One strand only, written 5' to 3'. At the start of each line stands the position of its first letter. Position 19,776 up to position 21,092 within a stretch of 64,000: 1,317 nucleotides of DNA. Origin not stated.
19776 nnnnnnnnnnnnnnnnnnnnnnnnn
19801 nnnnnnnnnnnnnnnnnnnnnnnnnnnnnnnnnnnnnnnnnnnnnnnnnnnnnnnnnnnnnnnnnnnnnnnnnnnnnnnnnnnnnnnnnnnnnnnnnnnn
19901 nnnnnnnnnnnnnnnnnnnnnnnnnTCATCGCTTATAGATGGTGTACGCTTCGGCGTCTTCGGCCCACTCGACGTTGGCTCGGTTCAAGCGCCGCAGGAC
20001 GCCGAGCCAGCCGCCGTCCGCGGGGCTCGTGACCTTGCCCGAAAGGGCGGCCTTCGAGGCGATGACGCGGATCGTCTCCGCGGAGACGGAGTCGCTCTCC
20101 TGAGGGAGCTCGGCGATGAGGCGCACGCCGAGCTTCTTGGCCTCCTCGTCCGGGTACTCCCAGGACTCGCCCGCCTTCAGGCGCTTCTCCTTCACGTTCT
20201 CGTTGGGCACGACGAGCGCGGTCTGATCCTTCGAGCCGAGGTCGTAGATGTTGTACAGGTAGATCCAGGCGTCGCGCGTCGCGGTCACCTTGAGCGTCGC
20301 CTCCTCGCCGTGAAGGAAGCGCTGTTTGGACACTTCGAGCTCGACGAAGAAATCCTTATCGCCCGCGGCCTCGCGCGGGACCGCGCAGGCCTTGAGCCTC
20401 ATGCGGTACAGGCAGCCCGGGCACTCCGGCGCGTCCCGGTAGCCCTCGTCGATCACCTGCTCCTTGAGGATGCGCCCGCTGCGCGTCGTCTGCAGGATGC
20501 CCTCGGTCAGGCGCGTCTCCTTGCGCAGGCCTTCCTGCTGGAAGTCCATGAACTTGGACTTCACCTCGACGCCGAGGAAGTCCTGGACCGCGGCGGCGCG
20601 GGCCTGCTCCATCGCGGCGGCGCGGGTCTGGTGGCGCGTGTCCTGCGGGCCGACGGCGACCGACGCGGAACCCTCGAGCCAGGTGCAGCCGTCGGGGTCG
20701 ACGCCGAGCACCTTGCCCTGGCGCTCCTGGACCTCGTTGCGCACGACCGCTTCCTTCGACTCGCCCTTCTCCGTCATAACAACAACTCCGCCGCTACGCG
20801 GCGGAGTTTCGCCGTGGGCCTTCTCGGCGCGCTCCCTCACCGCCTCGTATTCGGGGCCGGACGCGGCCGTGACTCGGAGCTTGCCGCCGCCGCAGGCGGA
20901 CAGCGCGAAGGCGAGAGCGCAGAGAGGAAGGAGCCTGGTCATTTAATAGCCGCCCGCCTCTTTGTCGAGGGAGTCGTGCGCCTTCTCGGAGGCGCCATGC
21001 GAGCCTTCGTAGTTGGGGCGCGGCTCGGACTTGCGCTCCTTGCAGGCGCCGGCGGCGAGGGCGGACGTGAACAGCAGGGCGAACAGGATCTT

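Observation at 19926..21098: Two lipoprotein genes inserted between pfaA and pfaC with zero or negative intergenic spacing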

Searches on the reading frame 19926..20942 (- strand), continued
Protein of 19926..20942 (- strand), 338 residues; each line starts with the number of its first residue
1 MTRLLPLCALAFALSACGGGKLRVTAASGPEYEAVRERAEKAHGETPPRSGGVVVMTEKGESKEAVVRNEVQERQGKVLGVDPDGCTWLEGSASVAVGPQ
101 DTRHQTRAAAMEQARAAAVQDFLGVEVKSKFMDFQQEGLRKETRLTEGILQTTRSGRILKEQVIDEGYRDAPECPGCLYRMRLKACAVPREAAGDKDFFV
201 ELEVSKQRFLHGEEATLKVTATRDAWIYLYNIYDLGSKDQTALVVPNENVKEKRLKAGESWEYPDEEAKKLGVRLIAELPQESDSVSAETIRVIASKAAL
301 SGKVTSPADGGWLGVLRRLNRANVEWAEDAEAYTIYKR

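Call 80: find_encoding_contigs(protein=P0134, flank=6000, max_places=2)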
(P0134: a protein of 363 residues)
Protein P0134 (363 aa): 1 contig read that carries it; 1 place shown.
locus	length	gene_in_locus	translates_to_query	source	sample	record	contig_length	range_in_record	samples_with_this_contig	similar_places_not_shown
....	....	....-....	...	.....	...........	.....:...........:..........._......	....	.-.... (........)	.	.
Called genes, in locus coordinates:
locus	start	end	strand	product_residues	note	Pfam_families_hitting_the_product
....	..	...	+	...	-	-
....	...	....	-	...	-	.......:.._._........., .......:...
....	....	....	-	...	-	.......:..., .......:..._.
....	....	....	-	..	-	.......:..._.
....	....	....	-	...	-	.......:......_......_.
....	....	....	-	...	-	-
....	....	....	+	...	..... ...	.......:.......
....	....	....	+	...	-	-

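Call 81: find_encoding_contigs(protein=P0147, flank=6000, max_places=2)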
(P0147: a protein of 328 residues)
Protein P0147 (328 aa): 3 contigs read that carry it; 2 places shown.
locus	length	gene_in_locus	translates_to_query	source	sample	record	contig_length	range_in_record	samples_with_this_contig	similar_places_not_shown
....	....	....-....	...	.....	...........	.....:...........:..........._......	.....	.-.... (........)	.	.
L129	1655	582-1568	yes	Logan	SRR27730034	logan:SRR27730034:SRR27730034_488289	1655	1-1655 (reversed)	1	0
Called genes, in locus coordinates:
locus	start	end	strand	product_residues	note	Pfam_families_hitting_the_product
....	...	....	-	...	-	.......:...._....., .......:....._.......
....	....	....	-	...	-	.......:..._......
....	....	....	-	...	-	-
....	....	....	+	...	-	-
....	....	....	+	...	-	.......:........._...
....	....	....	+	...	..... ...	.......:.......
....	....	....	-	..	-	?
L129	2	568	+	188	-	?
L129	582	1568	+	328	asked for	PF14326:DUF4384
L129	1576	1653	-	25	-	?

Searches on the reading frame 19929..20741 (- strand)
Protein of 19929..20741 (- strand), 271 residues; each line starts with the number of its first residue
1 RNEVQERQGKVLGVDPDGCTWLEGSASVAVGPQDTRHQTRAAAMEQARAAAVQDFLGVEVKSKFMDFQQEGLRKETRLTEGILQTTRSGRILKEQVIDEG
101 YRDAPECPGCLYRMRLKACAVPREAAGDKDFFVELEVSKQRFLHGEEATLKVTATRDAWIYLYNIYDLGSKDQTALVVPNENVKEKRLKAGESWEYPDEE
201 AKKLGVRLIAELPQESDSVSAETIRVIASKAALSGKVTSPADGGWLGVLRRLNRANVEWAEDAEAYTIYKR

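Call 55: search_solved_structures(query=A2, max_evalue=1)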
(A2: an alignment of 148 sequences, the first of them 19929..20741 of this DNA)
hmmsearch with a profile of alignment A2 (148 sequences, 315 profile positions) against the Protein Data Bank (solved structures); distinct sequences matched with E-value up to 1: 6.
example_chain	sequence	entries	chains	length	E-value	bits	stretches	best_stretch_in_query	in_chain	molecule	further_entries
9hmf_C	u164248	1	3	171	0.00037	22.7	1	4-152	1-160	Lipoprotein, putative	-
1fyh_B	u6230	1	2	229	0.14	14.2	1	172-198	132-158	Interferon gamma receptor 1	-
1fg9_C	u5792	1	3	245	0.15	14.1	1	172-198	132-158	INTERFERON-GAMMA RECEPTOR ALPHA CHAIN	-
6e3k_C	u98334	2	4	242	0.48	12.5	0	172-199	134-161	Interferon gamma receptor 1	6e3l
8fut_A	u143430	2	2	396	0.55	12.3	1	159-189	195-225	S-arrestin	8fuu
4ap4_A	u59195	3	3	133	0.92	11.5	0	113-147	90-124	E3 UBIQUITIN LIGASE RNF4 | E3 UBIQUITIN-PROTEIN LIGASE RNF4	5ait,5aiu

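Call 56: search_solved_structures(query=A2, max_evalue=0.01, show_alignments=1)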
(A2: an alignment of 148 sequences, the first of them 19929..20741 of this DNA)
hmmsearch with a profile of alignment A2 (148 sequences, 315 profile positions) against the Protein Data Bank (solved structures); distinct sequences matched with E-value up to 0.01: 1.
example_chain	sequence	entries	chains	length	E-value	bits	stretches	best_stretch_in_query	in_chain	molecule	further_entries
9hmf_C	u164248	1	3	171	0.00037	22.7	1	4-152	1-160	Lipoprotein, putative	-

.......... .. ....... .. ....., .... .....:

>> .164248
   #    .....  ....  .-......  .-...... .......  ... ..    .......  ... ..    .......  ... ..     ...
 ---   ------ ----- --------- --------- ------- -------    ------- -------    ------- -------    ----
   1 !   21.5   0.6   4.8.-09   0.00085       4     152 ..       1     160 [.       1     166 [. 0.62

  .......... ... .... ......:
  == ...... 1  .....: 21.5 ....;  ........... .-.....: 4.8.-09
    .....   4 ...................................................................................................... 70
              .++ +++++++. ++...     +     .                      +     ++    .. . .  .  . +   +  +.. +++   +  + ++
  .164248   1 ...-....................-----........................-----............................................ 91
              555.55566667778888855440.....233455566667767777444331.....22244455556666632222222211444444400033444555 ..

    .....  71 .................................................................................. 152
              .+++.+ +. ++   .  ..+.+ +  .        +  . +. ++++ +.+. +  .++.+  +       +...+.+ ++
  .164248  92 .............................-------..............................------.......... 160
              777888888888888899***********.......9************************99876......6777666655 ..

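Call 65: predict_structure(alignment_id=A2)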
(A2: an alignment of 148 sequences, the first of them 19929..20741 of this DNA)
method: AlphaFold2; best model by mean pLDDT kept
length: 271 residues; sequences in the alignment: 148
mean_pLDDT: 86.5   pTM: 0.82
mean pLDDT of the five models: 86.5, 86.1, 85.6, 85.4, 82.9
residues with pLDDT >= 90: 166; 70-90: 68; 50-70: 15; < 50: 22
segments of 3 or more residues with pLDDT < 50: 63-82
pLDDT, mean of each block of 10 residues (from residue 1): 79 94 94 78 86 78 45 44 61 94 93 95 88 94 96 98 82 91 97 98 97 86 93 97 93 94 88 88
secondary structure, 60 per line:
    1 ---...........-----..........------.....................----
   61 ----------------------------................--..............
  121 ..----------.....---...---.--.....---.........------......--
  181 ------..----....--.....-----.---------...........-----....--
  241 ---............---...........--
elements in order: E4-14 E20-29 H36-56 E89-104 E107-122 E133-137 E141-143 E150-154 E158-166 E173-178 E193-196 H199-203 E219-229 H235-238 H244-255 E259-269

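Call 69: fold_search(model_id=the predicted structure, library=pdb)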
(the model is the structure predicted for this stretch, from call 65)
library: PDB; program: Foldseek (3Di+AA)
matches with E <= 10: 1061; with E <= 0.001: 5
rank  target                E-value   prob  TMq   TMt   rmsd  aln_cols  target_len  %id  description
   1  5cl2_B                4.9e-04  1.00  0.26  0.28   6.2       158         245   11  Crystal structure of Spo0M, sporulation control protein, from Bacillus subtilis. (released 2015-12-16)
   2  8jrv_A                5.8e-04  0.80  0.27  0.21  23.8       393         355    9  Cryo-EM structure of the glucagon receptor bound to glucagon and beta-arrestin 1 (released 2023-08-16)
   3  3gd1_E                6.1e-04  0.99  0.28  0.26  15.8       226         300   12  Structure of an Arrestin/Clathrin complex reveals a novel clathrin binding domain that modulates receptor trafficking (released 2009-08-25)
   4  3hrz_B                6.1e-04  0.98  0.25  0.28  16.4       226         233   10  Cobra Venom Factor (CVF) in complex with human factor B (released 2009-07-07)
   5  2wtr_B                9.1e-04  0.84  0.28  0.22  23.3       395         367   10  Full length Arrestin2 (released 2009-09-29)
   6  3ugx_B                1.1e-03  0.60  0.25  0.20  23.0       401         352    8  Crystal Structure of Visual Arrestin (released 2012-02-08)
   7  7p4l_C                1.1e-03  0.93  0.22  0.14  15.3       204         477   12  Crystal structure of the trimeric ectodomain of archaeal Fusexin1 (Fsx1) (released 2022-07-13)
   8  8wu1_C                1.1e-03  0.66  0.26  0.21  23.5       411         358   10  Cryo-EM structure of CB1-beta-arrestin1 complex (released 2024-03-20)
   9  7p4l_B                1.2e-03  0.92  0.22  0.14  15.3       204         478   12  Crystal structure of the trimeric ectodomain of archaeal Fusexin1 (Fsx1) (released 2022-07-13)
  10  3gd1_C                1.4e-03  0.80  0.27  0.22  22.5       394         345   10  Structure of an Arrestin/Clathrin complex reveals a novel clathrin binding domain that modulates receptor trafficking (released 2009-08-25)
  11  7p4l_A                1.4e-03  0.94  0.21  0.13  15.2       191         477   13  Crystal structure of the trimeric ectodomain of archaeal Fusexin1 (Fsx1) (released 2022-07-13)
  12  3frp_G                1.7e-03  0.94  0.25  0.30  16.6       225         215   11  Crystal Structure of Cobra Venom Factor, a Co-factor for C3- and C5 convertase CVFBb (released 2009-04-28)
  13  5hzv_A                1.7e-03  0.89  0.24  0.13  16.2       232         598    9  Crystal structure of the zona pellucida module of human endoglin/CD105 (released 2017-06-07)
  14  2xwx_A                2.0e-03  0.98  0.29  0.21  20.2       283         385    8  Vibrio cholerae colonization factor GbpA crystal structure (released 2011-11-16)
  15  9dnm_A                2.0e-03  0.63  0.27  0.18  21.9       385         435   12  Structure of rat beta-arrestin 1 bound to allosteric inhibitor (released 2025-01-22)
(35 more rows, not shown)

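Call 94: search_protein_families(library=pfam, alignment_id=A2, max_evalue=0.001)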
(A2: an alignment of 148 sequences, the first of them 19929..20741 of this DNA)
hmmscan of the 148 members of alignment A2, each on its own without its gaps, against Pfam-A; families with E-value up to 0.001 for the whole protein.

A. member 1, window:19929-20741:- (271 aa): 1 family
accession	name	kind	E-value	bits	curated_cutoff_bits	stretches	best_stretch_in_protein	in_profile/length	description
PF14326.11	DUF4384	-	1.6e-05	25.3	27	1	144-229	4-78/81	Domain of unknown function (DUF4384)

B. families by the number of members that match (of 148 scanned): 13 families
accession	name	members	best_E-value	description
PF14326.11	DUF4384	146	1.9e-18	Domain of unknown function (DUF4384)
PF16548.10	FlgT_N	10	3.8e-05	Flagellar assembly protein T, N-terminal domain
PF12836.13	HHH_3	1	2.8e-23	Helix-hairpin-helix motif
PF13676.11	TIR_2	1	3.8e-23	TIR domain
PF00633.29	HHH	1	1.5e-13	Helix-hairpin-helix motif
PF01582.25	TIR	1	3.2e-09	TIR domain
PF03934.19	T2SSK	1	5.8e-08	Type II secretion system (T2SS), protein K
PF14716.13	HHH_8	1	5.2e-06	Helix-hairpin-helix domain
PF14520.12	HHH_5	1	2.3e-05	Helix-hairpin-helix domain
PF21687.3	T2SSK_1st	1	6.8e-05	Type II secretion system (T2SS), protein K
PF12826.13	HHH_2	1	0.00012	Helix-hairpin-helix motif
PF06514.17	PsbU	1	0.0002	Photosystem II 12 kDa extrinsic protein (PsbU)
PF08937.16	ThsB_TIR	1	0.00086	Thoeris protein ThsB, TIR-like domain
